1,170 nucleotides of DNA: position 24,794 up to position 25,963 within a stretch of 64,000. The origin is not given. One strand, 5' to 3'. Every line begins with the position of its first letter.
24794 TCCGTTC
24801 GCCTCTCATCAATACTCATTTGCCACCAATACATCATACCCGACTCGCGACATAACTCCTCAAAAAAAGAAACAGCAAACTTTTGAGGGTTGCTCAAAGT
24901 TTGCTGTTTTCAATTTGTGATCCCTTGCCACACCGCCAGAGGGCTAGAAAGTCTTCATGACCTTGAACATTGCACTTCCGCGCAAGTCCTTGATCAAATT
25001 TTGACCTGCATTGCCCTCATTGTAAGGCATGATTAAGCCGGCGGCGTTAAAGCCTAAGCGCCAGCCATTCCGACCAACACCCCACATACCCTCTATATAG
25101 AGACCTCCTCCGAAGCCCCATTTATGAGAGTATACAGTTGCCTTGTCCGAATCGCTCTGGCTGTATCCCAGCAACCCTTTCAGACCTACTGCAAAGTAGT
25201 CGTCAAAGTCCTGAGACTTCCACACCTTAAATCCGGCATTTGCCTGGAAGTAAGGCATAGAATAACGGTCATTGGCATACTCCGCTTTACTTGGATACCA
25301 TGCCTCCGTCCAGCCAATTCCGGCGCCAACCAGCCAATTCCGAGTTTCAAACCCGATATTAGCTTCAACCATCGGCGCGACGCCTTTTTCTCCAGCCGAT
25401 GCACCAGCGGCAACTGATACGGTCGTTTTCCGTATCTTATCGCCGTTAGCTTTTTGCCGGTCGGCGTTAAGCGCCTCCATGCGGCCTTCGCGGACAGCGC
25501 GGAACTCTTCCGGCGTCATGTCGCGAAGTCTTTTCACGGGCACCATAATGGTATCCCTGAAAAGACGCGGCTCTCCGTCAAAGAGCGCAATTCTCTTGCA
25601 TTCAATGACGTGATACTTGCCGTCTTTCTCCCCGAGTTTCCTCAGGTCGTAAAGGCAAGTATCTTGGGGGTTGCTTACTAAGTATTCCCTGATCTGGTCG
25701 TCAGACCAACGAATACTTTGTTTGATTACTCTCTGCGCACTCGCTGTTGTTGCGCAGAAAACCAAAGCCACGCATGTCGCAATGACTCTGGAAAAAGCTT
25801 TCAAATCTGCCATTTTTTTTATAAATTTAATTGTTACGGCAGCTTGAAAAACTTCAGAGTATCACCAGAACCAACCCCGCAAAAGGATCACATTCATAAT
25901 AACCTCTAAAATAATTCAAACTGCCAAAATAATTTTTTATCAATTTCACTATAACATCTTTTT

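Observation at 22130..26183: Higher-G+C islet of surface beta-barrel genes with a duplicated ~375-bp promoter/leader/signal-peptide cassette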

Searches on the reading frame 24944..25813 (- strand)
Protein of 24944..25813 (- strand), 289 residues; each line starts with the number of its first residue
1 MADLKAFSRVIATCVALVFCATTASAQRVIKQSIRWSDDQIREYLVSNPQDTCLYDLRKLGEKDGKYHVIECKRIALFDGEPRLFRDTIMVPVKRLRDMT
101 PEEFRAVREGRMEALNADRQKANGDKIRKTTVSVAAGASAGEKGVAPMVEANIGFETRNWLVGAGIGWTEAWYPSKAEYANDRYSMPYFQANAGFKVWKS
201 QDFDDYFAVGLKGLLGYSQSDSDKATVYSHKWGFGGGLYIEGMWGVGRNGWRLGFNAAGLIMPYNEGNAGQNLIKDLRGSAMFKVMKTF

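Call 7: search_protein_families(library=pfam, proteins=[window:24944-25813:-], max_evalue=1)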
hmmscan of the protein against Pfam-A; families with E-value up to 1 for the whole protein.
window:24944-25813:- (289 aa): 2 families
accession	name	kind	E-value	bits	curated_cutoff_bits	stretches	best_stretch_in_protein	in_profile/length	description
PF20757.2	M_large_dom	-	0.0088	15.5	24.8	1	168-234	75-140/375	Protein M, large region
PF10281.14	Ish1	-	0.19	12.5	26.6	1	36-48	4-16/37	Putative nuclear envelope organisation protein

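Call 30: find_homologous_proteins(query=window:24944-25813:-, max_evalue=0.001)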
Query window:24944-25813:- (289 aa): 15 proteins with E <= 0.001 among 1662 candidates.
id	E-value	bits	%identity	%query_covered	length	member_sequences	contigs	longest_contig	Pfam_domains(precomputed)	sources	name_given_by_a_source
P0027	5.5e-192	654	98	100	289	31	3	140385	-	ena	-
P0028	1.9e-179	613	90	100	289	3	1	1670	-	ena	-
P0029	9.4e-174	595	88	100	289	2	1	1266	-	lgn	-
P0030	4.9e-173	592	88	100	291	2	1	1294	-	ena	-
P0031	2.3e-172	590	88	100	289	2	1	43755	-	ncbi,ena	-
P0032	4.6e-166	569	84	100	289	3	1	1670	-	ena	-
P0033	1.4e-120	420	63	100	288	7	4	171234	-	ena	-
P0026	4.8e-114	399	57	100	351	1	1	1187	-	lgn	-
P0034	1.3e-113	397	59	100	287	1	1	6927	-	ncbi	-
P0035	3.0e-108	380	83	73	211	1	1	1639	-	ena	-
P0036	2.3e-81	291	61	70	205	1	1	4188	-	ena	-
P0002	8.1e-7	47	29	98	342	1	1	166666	-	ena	-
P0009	5.0e-6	44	27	93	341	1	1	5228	-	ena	-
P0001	1.2e-5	43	29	98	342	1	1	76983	-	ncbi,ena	-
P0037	2.4e-4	39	34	48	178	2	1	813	-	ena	-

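Call 42: predict_structure(alignment_id=A4)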
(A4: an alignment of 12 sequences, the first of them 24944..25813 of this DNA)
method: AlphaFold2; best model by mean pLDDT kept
length: 289 residues; sequences in the alignment: 12
mean_pLDDT: 59.7   pTM: 0.49
mean pLDDT of the five models: 59.7, 53.2, 51.3, 41.5, 39.0
residues with pLDDT >= 90: 3; 70-90: 92; 50-70: 87; < 50: 107
segments of 3 or more residues with pLDDT < 50: 15-36, 49-58, 77-86, 92-99, 101-126, 174-177, 224-229, 264-274
pLDDT, mean of each block of 10 residues (from residue 1): 65 48 32 46 52 45 51 48 47 43 43 38 50 83 73 79 80 50 67 81 76 73 49 75 67 82 48 60 82
secondary structure, 60 per line:
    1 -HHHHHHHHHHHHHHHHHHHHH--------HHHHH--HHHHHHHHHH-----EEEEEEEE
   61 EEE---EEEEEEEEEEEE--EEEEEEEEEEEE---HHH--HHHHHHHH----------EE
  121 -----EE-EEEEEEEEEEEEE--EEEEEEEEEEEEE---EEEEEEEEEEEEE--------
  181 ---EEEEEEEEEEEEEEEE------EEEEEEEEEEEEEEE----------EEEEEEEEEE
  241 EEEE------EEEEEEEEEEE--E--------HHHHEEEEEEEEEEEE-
elements in order: H2-22 H31-35 H38-47 E53-63 E67-78 E81-92 H101-108 E129-141 E144-156 E160-172 E184-199 E206-220 E231-244 E251-261 H273-276 E277-288

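Call 51: fold_search(model_id=the predicted structure, library=pdb)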
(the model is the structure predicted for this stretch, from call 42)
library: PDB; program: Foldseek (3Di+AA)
matches with E <= 10: 908; with E <= 0.001: 18
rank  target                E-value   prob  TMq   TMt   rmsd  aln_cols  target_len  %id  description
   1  1p4t                  1.1e-05  1.00  0.42  0.73   3.8       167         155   11  Crystal structure of Neisserial surface protein A (NspA) (released 2003-07-22)
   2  9fzc_A                2.2e-05  1.00  0.38  0.60   5.1       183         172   13  Structure of OmpA-short in complex with nanobody Nb01 (released 2024-07-17)
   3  2m06_MODEL_1_A        4.0e-05  1.00  0.37  0.64   5.1       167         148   14  NMR structure of OmpX in phopspholipid nanodiscs (released 2012-12-12)
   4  9a2m_MODEL_1_A        5.0e-05  1.00  0.39  0.33   4.4       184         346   12  Model of E. coli OmpA by in-cell photo-crosslinking MS and deep learning (released 2023-02-24)
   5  1bxw                  8.4e-05  1.00  0.43  0.68   4.1       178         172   14  OUTER MEMBRANE PROTEIN A (OMPA) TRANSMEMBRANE DOMAIN (released 1998-10-14)
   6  3qrc_A                1.1e-04  1.00  0.29  0.48   6.7       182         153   14  The crystal structure of Ail, the attachment invasion locus protein of Yersinia pestis, in complex with the heparin an (released 2011-11-23)
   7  3qra                  1.2e-04  1.00  0.32  0.53   6.0       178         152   12  The crystal structure of Ail, the attachment invasion locus protein of Yersinia pestis (released 2011-11-23)
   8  2n2l_MODEL_1_A        1.5e-04  1.00  0.36  0.60   5.4       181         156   12  NMR structure of yersinia pestis ail (attachment invasion locus) in decylphosphocholine micelles calculated wi (released 2015-07-22)
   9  9fzd_A                1.6e-04  1.00  0.38  0.58   4.7       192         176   13  Structure of OmpA-long in complex with nanobody Nb39 (released 2024-07-17)
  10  5mdo_A                1.6e-04  0.97  0.20  0.18  22.9       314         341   12  Crystal structure of in vitro folded Chitoporin VhChip from Vibrio harveyi (crystal form I) (released 2017-12-20)
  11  1oh2_Q                3.6e-04  0.98  0.22  0.17  23.6       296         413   12  Sucrose-Specific Porin, with Bound Sucrose Molecules (released 2003-05-29)
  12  9a32_MODEL_1_A        3.8e-04  0.95  0.23  0.19  21.6       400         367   10  Model of E. coli OmpC by in-cell photo-crosslinking MS and deep learning (released 2023-02-24)
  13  1qj9                  4.9e-04  1.00  0.32  0.55   5.8       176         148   14  CRYSTAL STRUCTURE OF THE OUTER MEMBRANE PROTEIN OMPX FROM ESCHERICHIA COLI (released 1999-10-06)
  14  2mnh_MODEL_1_A        5.2e-04  1.00  0.33  0.57   6.0       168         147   14  Refined structure of outer membrane protein x in nanodisc by measuring residual dipolar couplings (released 2015-03-18)
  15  8qxp                  7.5e-04  1.00  0.36  0.52   6.0       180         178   10  Crystal structure of the outer membrane porin OmpW from Klebsiella pneumoniae (released 2024-01-24)
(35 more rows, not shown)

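Call 65: search_protein_representatives(alignment_id=A4)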
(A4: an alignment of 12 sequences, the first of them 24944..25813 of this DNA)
Query: 12 sequences, 289 profile positions. Proteins with E-value up to 0.001 (for the whole library): 38; up to 1e-10: 13; up to 1e-30: 3. The best 38 are listed.
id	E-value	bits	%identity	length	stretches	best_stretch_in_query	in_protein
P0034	3.4e-153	525.4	-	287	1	1-289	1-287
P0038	5.0e-85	301.7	-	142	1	148-289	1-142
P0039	8.5e-31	123.7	-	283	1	11-254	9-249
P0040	4.5e-27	111.5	-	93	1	1-75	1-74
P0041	2.6e-22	95.9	-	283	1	7-252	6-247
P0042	7.1e-19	84.6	-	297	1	14-250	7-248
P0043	1.9e-17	79.9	-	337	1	11-269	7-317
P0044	5.9e-16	75.0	-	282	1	10-259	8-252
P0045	1.8e-15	73.4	-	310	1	9-274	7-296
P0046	6.5e-14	68.3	-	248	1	57-273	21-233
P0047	2.6e-13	66.3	-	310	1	6-272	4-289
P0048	4.2e-13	65.7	-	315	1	7-274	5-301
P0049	2.1e-11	60.1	-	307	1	5-263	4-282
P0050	2.0e-10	56.9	-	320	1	11-261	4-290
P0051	5.9e-10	55.3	-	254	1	97-273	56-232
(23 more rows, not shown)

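Call 70: search_protein_families(library=ncbifam, proteins=[window:24944-25813:-], max_evalue=1)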
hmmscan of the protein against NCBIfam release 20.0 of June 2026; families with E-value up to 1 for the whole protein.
window:24944-25813:- (289 aa): 1 family
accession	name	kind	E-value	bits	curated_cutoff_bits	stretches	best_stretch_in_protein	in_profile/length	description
NF004917.0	PRK06274.1-3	equivalog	0.03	14.2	284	1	32-113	107-187/203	indolepyruvate oxidoreductase subunit beta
